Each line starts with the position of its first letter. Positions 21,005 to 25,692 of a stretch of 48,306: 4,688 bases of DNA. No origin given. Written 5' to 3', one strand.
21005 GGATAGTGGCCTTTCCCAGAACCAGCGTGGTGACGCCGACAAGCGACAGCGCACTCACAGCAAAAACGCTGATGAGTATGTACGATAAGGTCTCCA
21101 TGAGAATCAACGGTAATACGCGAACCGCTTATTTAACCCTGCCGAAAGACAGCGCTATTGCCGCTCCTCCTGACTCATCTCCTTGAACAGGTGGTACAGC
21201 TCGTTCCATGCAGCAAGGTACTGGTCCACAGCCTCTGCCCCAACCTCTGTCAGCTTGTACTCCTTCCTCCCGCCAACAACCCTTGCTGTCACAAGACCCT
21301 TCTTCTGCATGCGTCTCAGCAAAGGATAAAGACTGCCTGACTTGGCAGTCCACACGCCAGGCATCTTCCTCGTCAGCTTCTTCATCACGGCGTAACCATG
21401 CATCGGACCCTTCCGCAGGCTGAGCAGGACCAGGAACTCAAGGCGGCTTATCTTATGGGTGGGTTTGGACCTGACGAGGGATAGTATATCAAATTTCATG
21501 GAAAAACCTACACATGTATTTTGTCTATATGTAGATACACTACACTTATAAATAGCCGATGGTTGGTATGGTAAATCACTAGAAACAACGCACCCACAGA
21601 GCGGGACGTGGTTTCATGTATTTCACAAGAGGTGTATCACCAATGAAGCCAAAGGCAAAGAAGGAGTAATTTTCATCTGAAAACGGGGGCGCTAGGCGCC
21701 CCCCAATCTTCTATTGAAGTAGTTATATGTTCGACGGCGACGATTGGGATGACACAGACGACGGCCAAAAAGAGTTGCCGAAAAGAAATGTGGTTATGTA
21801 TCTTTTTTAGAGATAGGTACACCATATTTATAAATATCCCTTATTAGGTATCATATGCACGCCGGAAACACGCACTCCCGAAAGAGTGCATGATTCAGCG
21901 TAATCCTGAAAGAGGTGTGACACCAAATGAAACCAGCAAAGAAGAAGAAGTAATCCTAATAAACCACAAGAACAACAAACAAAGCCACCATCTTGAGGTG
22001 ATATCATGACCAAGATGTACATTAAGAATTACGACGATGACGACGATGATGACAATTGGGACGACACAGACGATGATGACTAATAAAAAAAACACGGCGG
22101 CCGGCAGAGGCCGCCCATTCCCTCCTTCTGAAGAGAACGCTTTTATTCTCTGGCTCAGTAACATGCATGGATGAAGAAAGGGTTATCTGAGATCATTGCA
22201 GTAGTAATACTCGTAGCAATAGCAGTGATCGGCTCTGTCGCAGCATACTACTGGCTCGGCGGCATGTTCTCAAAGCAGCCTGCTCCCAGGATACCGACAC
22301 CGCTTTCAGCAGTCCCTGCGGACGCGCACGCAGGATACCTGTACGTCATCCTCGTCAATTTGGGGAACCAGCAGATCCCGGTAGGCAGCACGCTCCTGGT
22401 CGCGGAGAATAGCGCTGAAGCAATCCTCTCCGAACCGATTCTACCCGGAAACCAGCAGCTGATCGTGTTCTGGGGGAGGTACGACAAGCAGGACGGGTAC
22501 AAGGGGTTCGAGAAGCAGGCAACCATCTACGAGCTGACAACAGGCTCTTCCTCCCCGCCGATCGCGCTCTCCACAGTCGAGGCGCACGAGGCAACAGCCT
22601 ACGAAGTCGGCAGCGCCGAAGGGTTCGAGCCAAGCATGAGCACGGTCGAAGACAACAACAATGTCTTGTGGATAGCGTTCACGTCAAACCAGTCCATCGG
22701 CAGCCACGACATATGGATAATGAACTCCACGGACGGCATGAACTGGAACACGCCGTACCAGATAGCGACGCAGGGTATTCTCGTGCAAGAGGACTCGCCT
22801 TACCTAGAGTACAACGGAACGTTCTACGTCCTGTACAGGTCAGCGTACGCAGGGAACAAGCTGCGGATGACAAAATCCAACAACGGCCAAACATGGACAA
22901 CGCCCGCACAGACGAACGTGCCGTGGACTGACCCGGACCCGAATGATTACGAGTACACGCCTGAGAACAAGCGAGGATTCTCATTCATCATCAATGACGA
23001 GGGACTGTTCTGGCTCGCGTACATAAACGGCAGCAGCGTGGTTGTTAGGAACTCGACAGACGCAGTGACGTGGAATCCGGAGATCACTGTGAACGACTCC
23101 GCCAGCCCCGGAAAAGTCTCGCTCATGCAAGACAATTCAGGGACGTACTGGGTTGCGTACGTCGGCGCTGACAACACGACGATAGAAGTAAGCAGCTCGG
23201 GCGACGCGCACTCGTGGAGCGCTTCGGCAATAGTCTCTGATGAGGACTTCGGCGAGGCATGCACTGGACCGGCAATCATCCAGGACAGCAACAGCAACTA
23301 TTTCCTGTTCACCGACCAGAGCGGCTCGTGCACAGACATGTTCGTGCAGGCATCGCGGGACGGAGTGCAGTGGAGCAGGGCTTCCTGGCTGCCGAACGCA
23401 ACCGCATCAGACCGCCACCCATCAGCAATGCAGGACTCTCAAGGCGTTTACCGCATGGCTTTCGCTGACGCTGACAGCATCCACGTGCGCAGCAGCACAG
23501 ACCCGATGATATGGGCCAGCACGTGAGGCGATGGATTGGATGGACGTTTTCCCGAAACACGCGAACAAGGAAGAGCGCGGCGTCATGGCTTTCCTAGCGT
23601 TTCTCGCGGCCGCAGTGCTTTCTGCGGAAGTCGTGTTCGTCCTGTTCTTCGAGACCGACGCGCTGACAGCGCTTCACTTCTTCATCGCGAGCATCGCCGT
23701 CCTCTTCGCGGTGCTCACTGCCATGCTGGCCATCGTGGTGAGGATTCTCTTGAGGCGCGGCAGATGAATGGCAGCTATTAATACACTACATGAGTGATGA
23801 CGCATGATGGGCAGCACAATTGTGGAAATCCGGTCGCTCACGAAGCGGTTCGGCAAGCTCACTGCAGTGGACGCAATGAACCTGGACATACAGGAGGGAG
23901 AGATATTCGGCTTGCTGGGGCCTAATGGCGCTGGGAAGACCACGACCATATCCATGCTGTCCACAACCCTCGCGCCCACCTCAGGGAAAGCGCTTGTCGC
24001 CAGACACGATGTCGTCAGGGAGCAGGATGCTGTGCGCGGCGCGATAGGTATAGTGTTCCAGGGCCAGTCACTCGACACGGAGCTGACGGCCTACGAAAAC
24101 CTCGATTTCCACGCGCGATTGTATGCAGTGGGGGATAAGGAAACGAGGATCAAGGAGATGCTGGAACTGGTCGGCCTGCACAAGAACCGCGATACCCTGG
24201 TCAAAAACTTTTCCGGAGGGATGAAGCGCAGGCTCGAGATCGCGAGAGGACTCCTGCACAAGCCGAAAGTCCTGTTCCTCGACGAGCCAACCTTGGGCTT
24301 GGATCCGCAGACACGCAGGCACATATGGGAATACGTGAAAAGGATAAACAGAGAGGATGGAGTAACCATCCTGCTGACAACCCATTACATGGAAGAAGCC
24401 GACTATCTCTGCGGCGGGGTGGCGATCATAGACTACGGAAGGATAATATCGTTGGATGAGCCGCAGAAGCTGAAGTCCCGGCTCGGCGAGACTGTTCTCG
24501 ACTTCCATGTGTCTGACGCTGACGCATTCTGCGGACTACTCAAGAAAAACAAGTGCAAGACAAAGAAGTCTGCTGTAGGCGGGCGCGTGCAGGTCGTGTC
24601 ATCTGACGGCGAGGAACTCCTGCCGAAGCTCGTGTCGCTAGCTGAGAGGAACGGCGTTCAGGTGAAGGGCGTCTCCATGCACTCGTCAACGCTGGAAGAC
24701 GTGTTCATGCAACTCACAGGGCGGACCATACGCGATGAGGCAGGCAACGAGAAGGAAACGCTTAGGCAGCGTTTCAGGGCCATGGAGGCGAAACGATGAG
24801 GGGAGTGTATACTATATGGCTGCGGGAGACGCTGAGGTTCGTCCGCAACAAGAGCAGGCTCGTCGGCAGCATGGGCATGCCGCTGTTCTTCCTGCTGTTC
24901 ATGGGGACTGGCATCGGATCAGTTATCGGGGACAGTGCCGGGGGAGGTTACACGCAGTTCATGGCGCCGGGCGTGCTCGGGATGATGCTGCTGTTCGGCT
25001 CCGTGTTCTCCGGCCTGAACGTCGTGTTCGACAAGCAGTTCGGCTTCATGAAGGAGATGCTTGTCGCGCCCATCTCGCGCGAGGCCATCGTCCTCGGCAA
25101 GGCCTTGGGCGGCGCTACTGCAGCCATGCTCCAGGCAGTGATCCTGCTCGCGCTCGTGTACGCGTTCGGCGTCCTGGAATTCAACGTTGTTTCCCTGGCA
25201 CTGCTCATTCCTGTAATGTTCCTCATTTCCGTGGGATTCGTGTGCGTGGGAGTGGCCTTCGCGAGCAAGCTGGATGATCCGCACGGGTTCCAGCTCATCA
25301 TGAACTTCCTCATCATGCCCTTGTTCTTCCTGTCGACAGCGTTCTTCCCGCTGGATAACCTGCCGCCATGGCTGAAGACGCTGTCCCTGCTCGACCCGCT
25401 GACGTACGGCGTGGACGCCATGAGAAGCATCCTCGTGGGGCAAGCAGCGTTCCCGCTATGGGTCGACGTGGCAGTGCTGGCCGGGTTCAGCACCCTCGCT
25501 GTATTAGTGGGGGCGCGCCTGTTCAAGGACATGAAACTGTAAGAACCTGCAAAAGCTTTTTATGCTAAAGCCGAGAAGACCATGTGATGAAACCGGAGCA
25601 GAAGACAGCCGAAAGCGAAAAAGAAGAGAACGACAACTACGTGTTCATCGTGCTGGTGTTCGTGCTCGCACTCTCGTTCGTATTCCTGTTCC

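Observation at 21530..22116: Tandemly duplicated modules: promoter + SD-in-palindrome + Lys-rich 7-codon micro-ORF + poly-Asp/Trp micro-ORF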

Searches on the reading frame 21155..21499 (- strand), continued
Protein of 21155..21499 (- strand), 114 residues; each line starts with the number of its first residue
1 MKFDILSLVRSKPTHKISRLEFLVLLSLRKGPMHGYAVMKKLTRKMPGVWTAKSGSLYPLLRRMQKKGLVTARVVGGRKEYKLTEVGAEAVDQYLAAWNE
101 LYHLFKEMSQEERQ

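Call 42: find_encoding_contigs(protein=P0020, flank=3000, max_places=2)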
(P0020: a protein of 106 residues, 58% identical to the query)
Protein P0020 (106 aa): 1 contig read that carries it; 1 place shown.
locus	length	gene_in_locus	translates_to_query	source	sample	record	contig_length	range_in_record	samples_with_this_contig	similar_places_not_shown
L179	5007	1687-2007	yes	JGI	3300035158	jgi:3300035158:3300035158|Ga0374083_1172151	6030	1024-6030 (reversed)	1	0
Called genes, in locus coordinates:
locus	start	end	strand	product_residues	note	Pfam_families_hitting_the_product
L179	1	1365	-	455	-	?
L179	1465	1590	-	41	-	-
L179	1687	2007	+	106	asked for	PF03551:PadR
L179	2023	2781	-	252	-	PF01061:ABC2_membrane, PF12698:ABC2_membrane_3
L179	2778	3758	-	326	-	PF00005:ABC_tran, PF13304:AAA_21, PF13732:DrrA1-3_C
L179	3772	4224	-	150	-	PF13404:HTH_AsnC-type, PF13412:HTH_24, PF01037:AsnC_trans_reg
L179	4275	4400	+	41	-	-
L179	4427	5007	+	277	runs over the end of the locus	PF00152:tRNA-synt_2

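Call 62: search_protein_representatives(alignment_id=A3)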
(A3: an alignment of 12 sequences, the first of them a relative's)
Query: 12 sequences, 111 profile positions. Proteins with E-value up to 0.001 (for the whole library): 9999; up to 1e-10: 164; up to 1e-30: 1. The best 150 are listed.
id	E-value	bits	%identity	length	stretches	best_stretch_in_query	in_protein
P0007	1.2e-54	199.5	-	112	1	1-111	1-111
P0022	5.5e-27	110.4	-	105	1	1-110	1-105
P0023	1.6e-25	105.7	-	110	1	3-110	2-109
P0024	1.3e-21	93.1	-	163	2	18-85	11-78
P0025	1.1e-19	86.9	-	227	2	21-101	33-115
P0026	1.3e-17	80.2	-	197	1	14-97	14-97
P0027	1.7e-16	76.6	-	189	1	15-95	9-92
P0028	2.3e-16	76.2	-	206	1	10-100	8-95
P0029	3.2e-16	75.7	-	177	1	15-94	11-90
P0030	5.3e-16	75.0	-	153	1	15-96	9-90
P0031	7.6e-16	74.5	-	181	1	14-98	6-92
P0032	1.5e-15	73.6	-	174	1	15-96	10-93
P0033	3.3e-15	72.4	-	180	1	19-110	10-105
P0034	4.1e-15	72.1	-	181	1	14-92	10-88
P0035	6.9e-15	71.4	-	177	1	11-96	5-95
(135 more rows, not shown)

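Call 64: list_cluster_members(proteins=[P0007, P0014, P0017, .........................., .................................])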
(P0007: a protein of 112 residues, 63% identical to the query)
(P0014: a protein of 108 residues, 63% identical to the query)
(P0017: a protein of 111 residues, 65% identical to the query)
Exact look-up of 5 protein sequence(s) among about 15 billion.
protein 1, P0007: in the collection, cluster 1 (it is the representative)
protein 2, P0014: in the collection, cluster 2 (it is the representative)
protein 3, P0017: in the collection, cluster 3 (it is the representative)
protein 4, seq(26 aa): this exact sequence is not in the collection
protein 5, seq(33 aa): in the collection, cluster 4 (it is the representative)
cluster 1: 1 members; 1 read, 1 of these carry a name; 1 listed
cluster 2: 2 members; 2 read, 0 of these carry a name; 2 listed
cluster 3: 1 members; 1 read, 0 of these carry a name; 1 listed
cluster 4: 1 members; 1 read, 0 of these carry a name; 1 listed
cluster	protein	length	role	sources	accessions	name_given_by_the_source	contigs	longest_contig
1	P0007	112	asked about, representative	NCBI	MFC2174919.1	PadR family transcriptional regulator [archaeon]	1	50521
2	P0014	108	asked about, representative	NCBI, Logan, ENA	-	-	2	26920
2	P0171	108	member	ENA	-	-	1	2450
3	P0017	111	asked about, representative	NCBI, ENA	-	-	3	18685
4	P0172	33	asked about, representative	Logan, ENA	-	-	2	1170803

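Call 71: search_protein_families(library=ncbifam, proteins=[window:21155-21499:-], max_evalue=0.01)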
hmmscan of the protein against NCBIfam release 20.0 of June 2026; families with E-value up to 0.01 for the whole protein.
window:21155-21499:- (114 aa): 4 families
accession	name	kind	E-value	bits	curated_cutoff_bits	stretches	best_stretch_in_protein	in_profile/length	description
TIGR03433.1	padR_acidobact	paralog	1.2e-14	54.3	101.8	1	20-105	5-95/101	PadR family transcriptional regulator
NF006931.0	PRK09416.1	equivalog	4.9e-07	30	112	1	23-100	47-124/135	PadR family transcriptional regulator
TIGR02719.1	repress_PhaQ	equivalog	8.3e-06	26.1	139.35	1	23-108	28-112/138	poly-beta-hydroxybutyrate-responsive repressor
NF053635.1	TransRegRv3488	equivalog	2e-05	24.7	140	1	50-101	36-91/98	Rv3488 family transcriptional regulator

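Call 72: search_protein_families(library=padloc, proteins=[window:21155-21499:-], max_evalue=0.01)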
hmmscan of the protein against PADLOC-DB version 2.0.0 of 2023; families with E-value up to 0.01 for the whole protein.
window:21155-21499:- (114 aa): 1 family
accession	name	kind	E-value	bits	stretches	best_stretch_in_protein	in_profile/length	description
PDLC01879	CARF3--CARF_TM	-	0.00013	19.7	1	13-88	150-214/222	-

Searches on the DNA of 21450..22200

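Call 56: search_rna_families(source=window, start=21450, end=22200, threshold=evalue, max_evalue=1)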
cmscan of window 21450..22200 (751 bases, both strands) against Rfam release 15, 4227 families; matches with E-value up to 1: 1.
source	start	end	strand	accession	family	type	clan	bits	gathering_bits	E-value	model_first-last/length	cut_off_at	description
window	21680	21727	-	RF01388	isrD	Gene; sRNA;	-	18.3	37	0.63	1-51/51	no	isrD Hfq binding RNA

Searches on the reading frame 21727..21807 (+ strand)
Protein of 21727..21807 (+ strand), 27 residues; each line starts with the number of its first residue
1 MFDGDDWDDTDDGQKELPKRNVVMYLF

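Call 57: search_protein_families(library=pfam, proteins=[window:21727-21807:+], max_evalue=10)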
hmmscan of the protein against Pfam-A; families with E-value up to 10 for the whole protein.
seq(27 aa): 0 families

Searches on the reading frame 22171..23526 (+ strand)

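Call 9: search_protein_families(library=pfam, proteins=[window:22171-23526:+])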
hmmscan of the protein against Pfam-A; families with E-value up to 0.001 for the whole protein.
window:22171-23526:+ (451 aa): 1 family
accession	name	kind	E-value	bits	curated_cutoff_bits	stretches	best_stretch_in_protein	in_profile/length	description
PF13088.12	BNR_2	-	1.7e-08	34.6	31.4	0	332-410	14-103/277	BNR repeat-like domain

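Call 71: search_protein_families(library=ncbifam, proteins=[window:22171-23526:+], max_evalue=0.01)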
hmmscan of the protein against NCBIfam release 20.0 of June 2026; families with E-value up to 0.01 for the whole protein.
window:22171-23526:+ (451 aa): 2 families
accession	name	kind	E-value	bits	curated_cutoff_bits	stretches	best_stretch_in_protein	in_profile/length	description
TIGR02537.2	arch_flag_Nterm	domain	3.3e-09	36.1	20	1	1-33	1-33/33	archaellin/type IV pilin N-terminal domain-containing protein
NF046073.1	UpsA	equivalog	3.4e-05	24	130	1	2-95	1-97/136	pilin subunit UpsA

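Call 72: search_protein_families(library=padloc, proteins=[window:22171-23526:+], max_evalue=0.01)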
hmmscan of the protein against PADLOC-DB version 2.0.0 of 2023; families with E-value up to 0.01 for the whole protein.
window:22171-23526:+ (451 aa): 0 families

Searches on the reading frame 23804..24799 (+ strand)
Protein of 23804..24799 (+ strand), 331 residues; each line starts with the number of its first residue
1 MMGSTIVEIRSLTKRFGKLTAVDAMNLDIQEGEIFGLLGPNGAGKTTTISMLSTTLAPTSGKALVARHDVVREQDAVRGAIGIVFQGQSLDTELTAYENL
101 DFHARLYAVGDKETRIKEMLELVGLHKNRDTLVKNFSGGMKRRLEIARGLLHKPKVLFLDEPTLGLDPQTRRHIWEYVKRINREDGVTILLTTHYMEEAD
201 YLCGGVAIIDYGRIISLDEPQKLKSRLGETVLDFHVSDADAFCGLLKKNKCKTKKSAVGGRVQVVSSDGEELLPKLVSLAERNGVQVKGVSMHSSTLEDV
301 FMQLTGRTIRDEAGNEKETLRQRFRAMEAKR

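Call 9: search_protein_families(library=pfam, proteins=[window:23804-24799:+])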
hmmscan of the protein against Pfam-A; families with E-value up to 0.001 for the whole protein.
window:23804-24799:+ (331 aa): 5 families
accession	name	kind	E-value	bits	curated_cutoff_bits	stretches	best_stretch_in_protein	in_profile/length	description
PF00005.33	ABC_tran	-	3.2e-35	122.2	25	1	23-163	2-136/137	ABC transporter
PF13304.12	AAA_21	-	1.9e-11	45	27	1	134-194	236-298/304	AAA domain, putative AbiEii toxin, Type IV TA system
PF13732.12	DrrA1-3_C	-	0.00028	22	27.4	1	220-304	3-80/81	ATP-binding protein DrrA1-3-like, C-terminal domain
PF13175.12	AAA_15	-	0.00074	19.7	32.1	0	153-194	328-369/374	AAA ATPase domain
PF00448.28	SRP54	-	0.00084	19.5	22.7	0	37-72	6-41/196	SRP54-type protein, GTPase domain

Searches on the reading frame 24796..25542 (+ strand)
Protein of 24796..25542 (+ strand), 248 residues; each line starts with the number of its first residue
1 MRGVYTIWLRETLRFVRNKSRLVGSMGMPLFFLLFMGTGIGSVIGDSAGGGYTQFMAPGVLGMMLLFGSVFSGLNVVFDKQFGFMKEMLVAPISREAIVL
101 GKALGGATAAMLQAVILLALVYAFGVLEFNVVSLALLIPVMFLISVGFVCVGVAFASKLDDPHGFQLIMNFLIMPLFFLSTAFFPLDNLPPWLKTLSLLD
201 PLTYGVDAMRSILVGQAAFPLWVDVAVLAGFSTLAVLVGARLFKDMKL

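Call 9: search_protein_families(library=pfam, proteins=[window:24796-25542:+])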
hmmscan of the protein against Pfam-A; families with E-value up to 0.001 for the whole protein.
window:24796-25542:+ (248 aa): 2 families
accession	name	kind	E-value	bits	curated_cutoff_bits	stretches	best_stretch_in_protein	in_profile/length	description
PF01061.29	ABC2_membrane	-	5.5e-36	124.5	26.9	1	4-213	3-210/211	ABC-2 type transporter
PF12698.13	ABC2_membrane_3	-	6.5e-22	78.5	31.6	1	50-240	158-346/347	ABC-2 family transporter protein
